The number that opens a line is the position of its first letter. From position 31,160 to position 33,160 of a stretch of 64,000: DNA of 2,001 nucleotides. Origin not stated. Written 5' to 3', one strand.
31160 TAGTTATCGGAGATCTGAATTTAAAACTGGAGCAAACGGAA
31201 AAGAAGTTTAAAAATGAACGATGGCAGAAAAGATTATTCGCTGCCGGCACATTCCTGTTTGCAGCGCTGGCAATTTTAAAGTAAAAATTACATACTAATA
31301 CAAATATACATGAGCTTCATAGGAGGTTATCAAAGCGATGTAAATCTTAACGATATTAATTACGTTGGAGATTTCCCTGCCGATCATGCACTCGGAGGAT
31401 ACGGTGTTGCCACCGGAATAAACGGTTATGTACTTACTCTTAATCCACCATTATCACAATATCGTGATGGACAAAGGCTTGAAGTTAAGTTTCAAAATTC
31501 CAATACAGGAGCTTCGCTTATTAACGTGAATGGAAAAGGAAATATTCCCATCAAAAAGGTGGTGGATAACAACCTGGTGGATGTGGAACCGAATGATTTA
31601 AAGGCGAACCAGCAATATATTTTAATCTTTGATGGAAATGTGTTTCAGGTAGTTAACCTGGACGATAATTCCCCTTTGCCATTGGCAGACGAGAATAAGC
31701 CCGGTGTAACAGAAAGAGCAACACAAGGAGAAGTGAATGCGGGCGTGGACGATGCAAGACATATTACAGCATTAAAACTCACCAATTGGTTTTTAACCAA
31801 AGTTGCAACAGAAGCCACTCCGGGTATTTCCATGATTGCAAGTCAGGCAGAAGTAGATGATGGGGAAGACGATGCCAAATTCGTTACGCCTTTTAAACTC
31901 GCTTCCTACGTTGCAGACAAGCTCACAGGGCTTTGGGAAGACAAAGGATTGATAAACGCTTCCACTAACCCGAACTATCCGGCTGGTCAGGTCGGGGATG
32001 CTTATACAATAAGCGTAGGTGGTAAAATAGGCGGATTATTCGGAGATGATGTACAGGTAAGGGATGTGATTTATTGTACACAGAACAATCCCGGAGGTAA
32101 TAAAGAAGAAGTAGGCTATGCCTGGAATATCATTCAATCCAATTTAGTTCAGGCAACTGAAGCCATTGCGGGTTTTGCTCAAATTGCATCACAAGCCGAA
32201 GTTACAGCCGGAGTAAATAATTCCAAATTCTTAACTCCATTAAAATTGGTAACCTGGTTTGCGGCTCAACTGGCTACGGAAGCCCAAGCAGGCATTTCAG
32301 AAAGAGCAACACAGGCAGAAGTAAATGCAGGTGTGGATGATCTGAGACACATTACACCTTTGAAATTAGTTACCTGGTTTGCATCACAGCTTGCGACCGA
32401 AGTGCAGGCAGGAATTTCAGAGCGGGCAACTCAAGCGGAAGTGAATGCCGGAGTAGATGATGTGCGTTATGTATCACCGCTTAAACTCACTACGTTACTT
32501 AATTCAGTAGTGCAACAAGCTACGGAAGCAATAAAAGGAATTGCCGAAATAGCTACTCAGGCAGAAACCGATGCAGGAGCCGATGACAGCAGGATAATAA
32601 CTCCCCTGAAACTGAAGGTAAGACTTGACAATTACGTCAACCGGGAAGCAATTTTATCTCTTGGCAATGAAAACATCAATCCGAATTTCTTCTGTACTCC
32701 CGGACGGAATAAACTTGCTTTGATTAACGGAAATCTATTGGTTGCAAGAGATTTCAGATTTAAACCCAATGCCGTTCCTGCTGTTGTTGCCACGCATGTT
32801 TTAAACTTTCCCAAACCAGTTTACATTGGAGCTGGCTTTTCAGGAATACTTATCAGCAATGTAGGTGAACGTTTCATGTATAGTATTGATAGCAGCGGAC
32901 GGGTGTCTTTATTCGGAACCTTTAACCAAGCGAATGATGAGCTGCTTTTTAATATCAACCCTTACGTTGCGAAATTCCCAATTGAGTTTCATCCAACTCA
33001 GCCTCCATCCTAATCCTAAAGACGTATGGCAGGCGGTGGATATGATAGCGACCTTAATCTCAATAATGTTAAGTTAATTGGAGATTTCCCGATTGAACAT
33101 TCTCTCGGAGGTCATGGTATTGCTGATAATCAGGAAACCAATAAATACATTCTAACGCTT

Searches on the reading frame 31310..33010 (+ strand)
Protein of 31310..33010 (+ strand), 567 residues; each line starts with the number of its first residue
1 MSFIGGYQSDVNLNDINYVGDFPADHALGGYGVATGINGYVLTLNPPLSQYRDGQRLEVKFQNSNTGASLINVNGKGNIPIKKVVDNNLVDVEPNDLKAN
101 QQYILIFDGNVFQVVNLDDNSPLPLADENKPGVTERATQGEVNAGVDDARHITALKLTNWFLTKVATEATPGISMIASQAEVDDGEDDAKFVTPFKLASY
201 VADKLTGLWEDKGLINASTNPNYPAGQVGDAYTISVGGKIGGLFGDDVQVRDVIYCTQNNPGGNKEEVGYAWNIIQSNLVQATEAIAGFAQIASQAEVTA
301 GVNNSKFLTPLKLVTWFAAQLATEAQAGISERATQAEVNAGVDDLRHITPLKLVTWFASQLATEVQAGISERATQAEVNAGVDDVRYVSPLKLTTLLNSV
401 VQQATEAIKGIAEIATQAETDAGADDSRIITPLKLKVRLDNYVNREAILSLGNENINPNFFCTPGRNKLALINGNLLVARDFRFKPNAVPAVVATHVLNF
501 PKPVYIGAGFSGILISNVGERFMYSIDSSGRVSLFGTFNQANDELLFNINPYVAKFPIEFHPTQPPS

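Call 12: search_protein_families(library=pfam, proteins=[window:31310-33010:+], max_evalue=0.01)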
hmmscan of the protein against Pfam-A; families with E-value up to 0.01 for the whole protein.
window:31310-33010:+ (567 aa): 0 families

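Call 32: search_protein_families(library=phrogs, proteins=[window:31310-33010:+], max_evalue=0.01)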
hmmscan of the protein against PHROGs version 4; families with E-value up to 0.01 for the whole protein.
window:31310-33010:+ (567 aa): 12 families
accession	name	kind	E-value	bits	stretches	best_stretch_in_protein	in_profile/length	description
phrog_972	-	tail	1e-54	186.8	4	361-441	643-717/1246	tail fiber protein proximal subunit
phrog_910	-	tail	7.6e-47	161.6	3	272-400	42-170/497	tail collar fiber protein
phrog_15547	-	unknown function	6.8e-28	98.9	3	404-448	141-185/373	-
phrog_4849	-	tail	1.5e-20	74.3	2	402-440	138-176/788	tail protein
phrog_8443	-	tail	5.3e-17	62.9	2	404-441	141-178/636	tail fiber protein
phrog_35342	-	tail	2.6e-12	47.2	2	282-403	249-360/469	tail fiber protein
phrog_30320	-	unknown function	2.9e-12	47.3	0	404-442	91-129/452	-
phrog_17623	-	tail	4.2e-11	42.6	0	315-359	136-180/1114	tail collar fiber protein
phrog_28171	-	unknown function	1.9e-08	34.4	1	30-107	188-261/476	-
phrog_30593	-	unknown function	3e-07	31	0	409-439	41-71/322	-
phrog_4900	-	tail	1.9e-06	27.3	1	30-92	246-310/964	tail protein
phrog_1800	-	tail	9.1e-06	25.9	0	159-197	165-203/545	tail collar fiber protein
